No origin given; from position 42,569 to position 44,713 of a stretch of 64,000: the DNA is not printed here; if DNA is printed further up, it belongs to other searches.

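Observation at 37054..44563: Head-to-head pair of RGS-START fusion paralogs flanking a serpin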

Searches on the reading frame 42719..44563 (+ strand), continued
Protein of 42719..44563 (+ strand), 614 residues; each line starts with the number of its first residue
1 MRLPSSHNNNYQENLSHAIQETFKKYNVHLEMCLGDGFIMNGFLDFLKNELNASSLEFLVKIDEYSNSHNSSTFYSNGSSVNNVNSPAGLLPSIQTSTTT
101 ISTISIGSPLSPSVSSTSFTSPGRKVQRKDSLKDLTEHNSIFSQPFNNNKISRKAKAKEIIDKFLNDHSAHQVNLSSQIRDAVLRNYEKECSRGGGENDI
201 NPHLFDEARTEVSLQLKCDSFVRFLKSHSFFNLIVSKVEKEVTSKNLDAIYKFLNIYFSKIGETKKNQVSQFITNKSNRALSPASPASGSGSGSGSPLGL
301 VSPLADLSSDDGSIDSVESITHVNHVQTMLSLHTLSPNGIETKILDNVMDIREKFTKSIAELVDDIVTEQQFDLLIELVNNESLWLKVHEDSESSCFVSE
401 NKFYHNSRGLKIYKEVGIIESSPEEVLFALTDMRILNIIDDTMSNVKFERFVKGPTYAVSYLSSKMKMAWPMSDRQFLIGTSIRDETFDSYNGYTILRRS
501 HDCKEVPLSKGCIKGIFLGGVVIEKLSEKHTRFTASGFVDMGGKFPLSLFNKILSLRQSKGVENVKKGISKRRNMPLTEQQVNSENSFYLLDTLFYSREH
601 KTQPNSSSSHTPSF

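Call 46: list_cluster_members(proteins=[P0042, P0063, P0070, P0085, P0088, P0099, P0102, P0129, P0135, P0151])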
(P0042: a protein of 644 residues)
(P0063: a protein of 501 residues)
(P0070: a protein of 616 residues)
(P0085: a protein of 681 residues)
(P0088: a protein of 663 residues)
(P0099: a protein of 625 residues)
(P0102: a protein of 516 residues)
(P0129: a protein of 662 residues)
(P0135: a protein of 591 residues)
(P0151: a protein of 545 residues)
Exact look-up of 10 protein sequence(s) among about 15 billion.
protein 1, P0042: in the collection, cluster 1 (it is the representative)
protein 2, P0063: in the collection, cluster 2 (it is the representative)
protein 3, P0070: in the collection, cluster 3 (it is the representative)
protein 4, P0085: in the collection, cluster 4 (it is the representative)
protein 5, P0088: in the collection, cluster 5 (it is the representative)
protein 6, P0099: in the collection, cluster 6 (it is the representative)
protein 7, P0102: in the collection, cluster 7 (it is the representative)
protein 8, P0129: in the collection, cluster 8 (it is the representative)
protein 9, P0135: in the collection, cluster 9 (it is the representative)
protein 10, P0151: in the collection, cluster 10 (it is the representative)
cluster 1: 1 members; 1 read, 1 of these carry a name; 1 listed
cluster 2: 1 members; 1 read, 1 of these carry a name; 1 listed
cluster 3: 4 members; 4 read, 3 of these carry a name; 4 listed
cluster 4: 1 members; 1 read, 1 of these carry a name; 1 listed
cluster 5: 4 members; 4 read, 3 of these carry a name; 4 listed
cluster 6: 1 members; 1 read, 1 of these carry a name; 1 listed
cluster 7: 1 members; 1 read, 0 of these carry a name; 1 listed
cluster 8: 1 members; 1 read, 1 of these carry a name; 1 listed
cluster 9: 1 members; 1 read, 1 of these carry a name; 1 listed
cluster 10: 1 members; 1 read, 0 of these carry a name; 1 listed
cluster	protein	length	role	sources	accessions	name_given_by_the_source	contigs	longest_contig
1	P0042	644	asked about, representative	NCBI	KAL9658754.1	hypothetical protein ABK040_005909 [Willaertia magna]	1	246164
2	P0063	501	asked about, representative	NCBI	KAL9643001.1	hypothetical protein ABK040_010692 [Willaertia magna]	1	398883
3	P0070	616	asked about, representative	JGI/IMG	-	hypothetical protein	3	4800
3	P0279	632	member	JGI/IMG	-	hypothetical protein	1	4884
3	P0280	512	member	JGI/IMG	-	hypothetical protein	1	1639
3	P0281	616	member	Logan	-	-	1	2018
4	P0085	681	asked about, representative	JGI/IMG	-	hypothetical protein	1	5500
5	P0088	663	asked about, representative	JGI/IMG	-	-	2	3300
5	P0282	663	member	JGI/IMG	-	hypothetical protein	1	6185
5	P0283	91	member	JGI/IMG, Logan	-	hypothetical protein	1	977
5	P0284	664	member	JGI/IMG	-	hypothetical protein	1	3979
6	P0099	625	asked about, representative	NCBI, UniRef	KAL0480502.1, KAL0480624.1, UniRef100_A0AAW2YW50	photoactivated adenylate cyclase subunit alpha [Acrasis kona] | Photoactivated adenylate cyclase subunit alpha n=1 Tax=Acrasis kona TaxID=1008807 ...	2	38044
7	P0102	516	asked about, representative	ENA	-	-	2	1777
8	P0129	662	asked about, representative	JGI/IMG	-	hypothetical protein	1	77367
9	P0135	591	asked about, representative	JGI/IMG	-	hypothetical protein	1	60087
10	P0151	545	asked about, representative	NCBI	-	-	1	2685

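Call 49: predict_structure(alignment_id=A3)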
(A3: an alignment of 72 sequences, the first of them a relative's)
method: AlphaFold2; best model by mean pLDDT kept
length: 614 residues; sequences in the alignment: 72
mean_pLDDT: 79.7   pTM: 0.55
mean pLDDT of the five models: 79.7, 79.2, 78.8, 78.4, 77.2
residues with pLDDT >= 90: 384; 70-90: 48; 50-70: 39; < 50: 143
segments of 3 or more residues with pLDDT < 50: 73-139, 268-284, 286-302, 304-306, 312-337, 607-614
pLDDT, mean of each block of 10 residues (from residue 1): 58 95 95 94 97 97 87 38 39 41 40 39 31 36 57 94 97 97 97 90 96 96 97 97 94 95 72 43 46 44 48 40 40 47 75 94 95 96 93 94 90 97 98 97 96 97 95 97 90 95 96 97 96 97 89 82 97 97 97 97 56 47
secondary structure, 60 per line:
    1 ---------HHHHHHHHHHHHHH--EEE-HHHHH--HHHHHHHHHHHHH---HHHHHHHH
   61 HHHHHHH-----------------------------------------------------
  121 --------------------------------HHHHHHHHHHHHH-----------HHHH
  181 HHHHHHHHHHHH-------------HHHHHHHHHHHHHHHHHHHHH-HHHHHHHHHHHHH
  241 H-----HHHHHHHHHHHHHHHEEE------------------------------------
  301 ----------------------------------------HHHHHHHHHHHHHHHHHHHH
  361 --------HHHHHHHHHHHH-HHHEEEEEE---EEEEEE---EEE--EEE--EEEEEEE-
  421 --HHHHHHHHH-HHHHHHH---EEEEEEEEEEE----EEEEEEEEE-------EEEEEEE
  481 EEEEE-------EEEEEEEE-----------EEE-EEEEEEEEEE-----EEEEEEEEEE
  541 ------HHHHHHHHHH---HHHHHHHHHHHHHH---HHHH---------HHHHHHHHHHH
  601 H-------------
elements in order: H10-23 E26-28 H30-34 H37-49 H53-67 H153-165 H177-192 H206-226 H228-241 H247-261 E262-264 H341-360 H369-380 E385-390 E394-399 E403-405 E408-410 E413-419 H423-431 H433-439 E443-453 E458-466 E474-485 E493-500 E512-514 E516-525 E531-540 H547-556 H560-573 H577-580 H590-601

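Call 51: fold_search(model_id=the predicted structure, library=pdb)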
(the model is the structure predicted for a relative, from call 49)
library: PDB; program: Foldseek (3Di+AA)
matches with E <= 10: 948; with E <= 0.001: 73
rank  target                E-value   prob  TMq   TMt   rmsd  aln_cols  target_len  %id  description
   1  5zyh                  3.7e-10  1.00  0.29  0.72   6.7       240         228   16  Crystal structure of CERT START domain in complex with compound E5 (released 2019-02-27)
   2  6ser                  4.3e-10  1.00  0.32  0.75   3.8       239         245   17  Crystal structure of human STARD10 (released 2020-08-26)
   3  2e3o                  4.5e-10  1.00  0.28  0.70   7.3       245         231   16  Crystal structure of CERT START domain in complex with C16-ceramide (P212121) (released 2007-12-18)
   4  2e3n                  4.8e-10  1.00  0.28  0.68   7.5       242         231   16  Crystal structure of CERT START domain in complex with C6-ceramide (P212121) (released 2007-12-18)
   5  2e3r_B                6.1e-10  1.00  0.28  0.70   7.2       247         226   15  Crystal structure of CERT START domain in complex with C18-ceramide (P1) (released 2007-12-18)
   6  3h3q_B                8.2e-10  1.00  0.28  0.66   7.5       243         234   16  Crystal structure of the CERT START domain in complex with HPA-13 (released 2010-03-02)
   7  5zyk                  1.1e-09  1.00  0.29  0.70   6.6       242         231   16  Crystal structure of CERT START domain in complex with compound E25 (released 2019-02-27)
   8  6iez                  1.1e-09  1.00  0.29  0.71   6.6       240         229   17  Crystal structure of CERT START domain in complex with compound B16 (released 2019-02-27)
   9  2z9z                  1.2e-09  1.00  0.28  0.67   6.7       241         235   15  Crystal structure of CERT START domain(N504A mutant), in complex with C10-diacylglycerol (released 2008-02-12)
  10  6j81                  1.3e-09  1.00  0.29  0.73   6.5       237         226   16  Crystal structure of CERT START domain in complex with compound E14 (released 2019-02-27)
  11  2r55_A                1.4e-09  1.00  0.29  0.79   5.1       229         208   13  Human StAR-related lipid transfer protein 5 (released 2007-09-18)
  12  2e3m                  1.5e-09  1.00  0.28  0.68   6.6       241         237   16  Crystal structure of CERT START domain (released 2007-12-18)
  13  5jjd_B                1.6e-09  1.00  0.28  0.67   7.1       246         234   15  crystal structure of the ceramide transfer protein PH and START domain complex (released 2017-07-05)
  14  5zyi                  1.8e-09  1.00  0.29  0.71   6.7       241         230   16  Crystal structure of CERT START domain in complex with compound E16 (released 2019-02-27)
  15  2e3p_A                2.1e-09  1.00  0.28  0.68   7.1       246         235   15  Crystal structure of CERT START domain in complex with C16-cearmide (P1) (released 2007-12-18)
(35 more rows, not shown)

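Call 61: search_protein_families(library=pfam, alignment_id=A3, max_evalue=0.001)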
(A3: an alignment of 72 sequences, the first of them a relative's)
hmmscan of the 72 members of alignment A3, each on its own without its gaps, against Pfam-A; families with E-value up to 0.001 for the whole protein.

A. member 1, P0001 (614 aa): 2 families
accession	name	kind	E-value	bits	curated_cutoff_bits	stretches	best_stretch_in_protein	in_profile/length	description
PF00615.24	RGS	-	1.5e-16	61.3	23.9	1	148-230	41-114/117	Regulator of G protein signaling domain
PF01852.25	START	-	8.9e-07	28.9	22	1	461-566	92-198/207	START domain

B. families by the number of members that match (of 72 scanned): 5 families
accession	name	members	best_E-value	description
PF00615.24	RGS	72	7.2e-22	Regulator of G protein signaling domain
PF01852.25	START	41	7.8e-13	START domain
PF04940.18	BLUF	5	9.3e-27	Sensors of blue-light using FAD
PF11274.14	DUF3074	2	0.00015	Protein of unknown function (DUF3074)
PF22088.1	HIT-like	1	0.00026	HIT-related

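Call 62: search_protein_families(library=pfam, proteins=[P0042, P0048, P0070, P0085, P0099, P0064, P0031, P0088, P0129, P0054], max_evalue=0.001)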
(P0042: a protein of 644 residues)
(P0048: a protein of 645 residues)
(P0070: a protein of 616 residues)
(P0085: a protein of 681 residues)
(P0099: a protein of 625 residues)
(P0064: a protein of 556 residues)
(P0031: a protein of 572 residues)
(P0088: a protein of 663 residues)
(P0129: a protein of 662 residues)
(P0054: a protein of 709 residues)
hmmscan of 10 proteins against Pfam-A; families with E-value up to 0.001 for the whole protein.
P0042 (644 aa): 2 families
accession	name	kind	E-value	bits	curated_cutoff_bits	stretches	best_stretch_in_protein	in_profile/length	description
PF04940.18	BLUF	-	4.4e-22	78.4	25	1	493-587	1-91/92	Sensors of blue-light using FAD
PF00615.24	RGS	-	8e-18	65.4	23.9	1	27-149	2-117/117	Regulator of G protein signaling domain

P0048 (645 aa): 3 families
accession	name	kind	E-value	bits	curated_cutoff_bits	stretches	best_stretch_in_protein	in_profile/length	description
PF04940.18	BLUF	-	1.2e-22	80.2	25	1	474-567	1-91/92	Sensors of blue-light using FAD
PF00615.24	RGS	-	3e-14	53.9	23.9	1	38-172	1-117/117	Regulator of G protein signaling domain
PF01852.25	START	-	4e-05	23.5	22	1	214-380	10-168/207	START domain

P0070 (616 aa): 2 families
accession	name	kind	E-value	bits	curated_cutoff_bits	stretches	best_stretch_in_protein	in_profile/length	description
PF04940.18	BLUF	-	6.6e-25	87.5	25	1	463-556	2-92/92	Sensors of blue-light using FAD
PF00615.24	RGS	-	5.6e-12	46.5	23.9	1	16-133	1-112/117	Regulator of G protein signaling domain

P0085 (681 aa): 3 families
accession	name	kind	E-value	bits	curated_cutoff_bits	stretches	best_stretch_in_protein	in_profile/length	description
PF04940.18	BLUF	-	1.3e-23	83.4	25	1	495-587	3-92/92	Sensors of blue-light using FAD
PF00615.24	RGS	-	2.2e-11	44.6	23.9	1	20-151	2-112/117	Regulator of G protein signaling domain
PF01852.25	START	-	1.9e-06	27.8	22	1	287-418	47-174/207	START domain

P0099 (625 aa): 2 families
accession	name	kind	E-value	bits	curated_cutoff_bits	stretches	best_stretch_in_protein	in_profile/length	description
PF04940.18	BLUF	-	6.2e-22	78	25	1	454-547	1-91/92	Sensors of blue-light using FAD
PF00615.24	RGS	-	2.3e-09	38.1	23.9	1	15-122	2-115/117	Regulator of G protein signaling domain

P0064 (556 aa): 3 families
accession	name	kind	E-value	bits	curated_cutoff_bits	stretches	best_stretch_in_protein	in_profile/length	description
PF04940.18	BLUF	-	9.3e-27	93.4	25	1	418-512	1-92/92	Sensors of blue-light using FAD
PF00615.24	RGS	-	1e-10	42.5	23.9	1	10-124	2-116/117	Regulator of G protein signaling domain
PF01852.25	START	-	2.3e-10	40.6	22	1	166-369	9-204/207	START domain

P0031 (572 aa): 2 families
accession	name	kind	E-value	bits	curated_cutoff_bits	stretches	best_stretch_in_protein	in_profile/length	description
PF00615.24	RGS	-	1.9e-20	73.8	23.9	1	99-219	1-117/117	Regulator of G protein signaling domain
PF01852.25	START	-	8.1e-05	22.5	22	1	349-457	90-192/207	START domain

P0088 (663 aa): 1 family
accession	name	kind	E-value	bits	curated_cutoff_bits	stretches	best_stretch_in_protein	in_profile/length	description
PF00615.24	RGS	-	3.5e-18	66.5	23.9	1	215-357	1-117/117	Regulator of G protein signaling domain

P0129 (662 aa): 1 family
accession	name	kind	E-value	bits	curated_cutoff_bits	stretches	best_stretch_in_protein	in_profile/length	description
PF00615.24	RGS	-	5.5e-10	40.1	23.9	1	243-343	35-115/117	Regulator of G protein signaling domain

P0054 (709 aa): 2 families
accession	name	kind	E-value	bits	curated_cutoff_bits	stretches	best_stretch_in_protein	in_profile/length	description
PF00615.24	RGS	-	6.6e-16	59.2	23.9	1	64-183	2-117/117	Regulator of G protein signaling domain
PF01852.25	START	-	4.2e-05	23.5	22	1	507-630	79-193/207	START domain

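Call 67: predict_structure(alignment_id=A4)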
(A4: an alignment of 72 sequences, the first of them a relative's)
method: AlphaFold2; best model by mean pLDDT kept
length: 666 residues; sequences in the alignment: 72
mean_pLDDT: 77.1   pTM: 0.56
mean pLDDT of the five models: 77.1, 76.4, 76.1, 75.7, 74.8
residues with pLDDT >= 90: 379; 70-90: 57; 50-70: 30; < 50: 200
segments of 3 or more residues with pLDDT < 50: 1-22, 24-77, 80-105, 292-336, 400-414, 416-453
pLDDT, mean of each block of 10 residues (from residue 1): 42 41 47 40 40 36 44 44 43 42 55 94 94 95 98 98 98 98 97 95 98 98 98 97 97 96 74 91 89 43 37 38 38 51 94 96 94 92 95 76 44 45 45 41 41 60 94 98 98 97 96 98 94 97 85 96 95 98 97 94 88 94 97 90 98 86 62
secondary structure, 60 per line:
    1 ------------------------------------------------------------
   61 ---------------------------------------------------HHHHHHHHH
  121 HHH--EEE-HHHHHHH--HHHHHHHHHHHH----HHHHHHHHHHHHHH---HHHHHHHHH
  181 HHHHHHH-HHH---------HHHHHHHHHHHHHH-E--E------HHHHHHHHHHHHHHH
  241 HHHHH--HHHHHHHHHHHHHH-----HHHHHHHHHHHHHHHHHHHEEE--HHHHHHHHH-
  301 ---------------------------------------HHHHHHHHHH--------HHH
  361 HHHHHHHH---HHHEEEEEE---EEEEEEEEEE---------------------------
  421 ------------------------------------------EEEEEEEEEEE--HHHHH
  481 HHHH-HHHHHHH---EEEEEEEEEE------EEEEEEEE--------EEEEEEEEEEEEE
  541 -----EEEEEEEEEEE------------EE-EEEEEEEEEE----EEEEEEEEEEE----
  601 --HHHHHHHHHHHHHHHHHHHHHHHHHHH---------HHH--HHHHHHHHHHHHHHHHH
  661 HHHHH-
elements in order (helices of 4 or more, strands of 3 or more residues): H112-123 E126-128 H130-136 H139-150 H155-168 H172-187 H201-214 H226-245 H248-261 H267-285 E286-288 H291-299 H340-349 H358-368 E375-380 E384-393 E463-473 H476-484 H486-492 E496-505 E512-519 E528-540 E546-556 E572-581 E586-596 H603-629 H644-665

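Call 69: fold_search(model_id=the predicted structure, library=pdb)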
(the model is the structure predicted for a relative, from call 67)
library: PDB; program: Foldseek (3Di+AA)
matches with E <= 10: 1241; with E <= 0.001: 112
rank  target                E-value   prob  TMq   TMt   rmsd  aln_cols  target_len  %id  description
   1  2r55_A                2.1e-09  1.00  0.26  0.79   4.9       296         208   14  Human StAR-related lipid transfer protein 5 (released 2007-09-18)
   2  2e3n                  2.8e-09  1.00  0.26  0.71   8.7       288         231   14  Crystal structure of CERT START domain in complex with C6-ceramide (P212121) (released 2007-12-18)
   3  5zyh                  3.0e-09  1.00  0.28  0.74   3.8       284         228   13  Crystal structure of CERT START domain in complex with compound E5 (released 2019-02-27)
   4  2e3r_B                3.2e-09  1.00  0.27  0.74   3.8       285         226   13  Crystal structure of CERT START domain in complex with C18-ceramide (P1) (released 2007-12-18)
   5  6j81                  3.5e-09  1.00  0.26  0.72   8.7       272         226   13  Crystal structure of CERT START domain in complex with compound E14 (released 2019-02-27)
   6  2e3r_A                5.8e-09  1.00  0.27  0.72   4.7       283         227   13  Crystal structure of CERT START domain in complex with C18-ceramide (P1) (released 2007-12-18)
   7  1jss_A                6.8e-09  1.00  0.27  0.85   2.9       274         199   10  Crystal structure of the Mus musculus cholesterol-regulated START protein 4 (StarD4). (released 2002-04-10)
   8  5zyk                  6.8e-09  1.00  0.27  0.72   8.7       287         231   14  Crystal structure of CERT START domain in complex with compound E25 (released 2019-02-27)
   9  2z9z                  7.1e-09  1.00  0.27  0.72   4.4       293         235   13  Crystal structure of CERT START domain(N504A mutant), in complex with C10-diacylglycerol (released 2008-02-12)
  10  5brl_A                8.3e-09  1.00  0.26  0.77   4.1       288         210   10  Crystal Structure of L124D STARD4 (released 2015-07-22)
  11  6iez                  8.7e-09  1.00  0.26  0.72   8.6       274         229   13  Crystal structure of CERT START domain in complex with compound B16 (released 2019-02-27)
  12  2z9y                  9.6e-09  1.00  0.26  0.70   8.9       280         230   12  Crystal structure of CERT START domain in complex with C10-diacylglycerol (released 2008-02-12)
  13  3h3q_B                1.0e-08  1.00  0.27  0.72   4.2       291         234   13  Crystal structure of the CERT START domain in complex with HPA-13 (released 2010-03-02)
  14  2e3o                  1.1e-08  1.00  0.27  0.73   3.7       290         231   12  Crystal structure of CERT START domain in complex with C16-ceramide (P212121) (released 2007-12-18)
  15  5zyi                  1.2e-08  1.00  0.27  0.74   3.8       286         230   13  Crystal structure of CERT START domain in complex with compound E16 (released 2019-02-27)
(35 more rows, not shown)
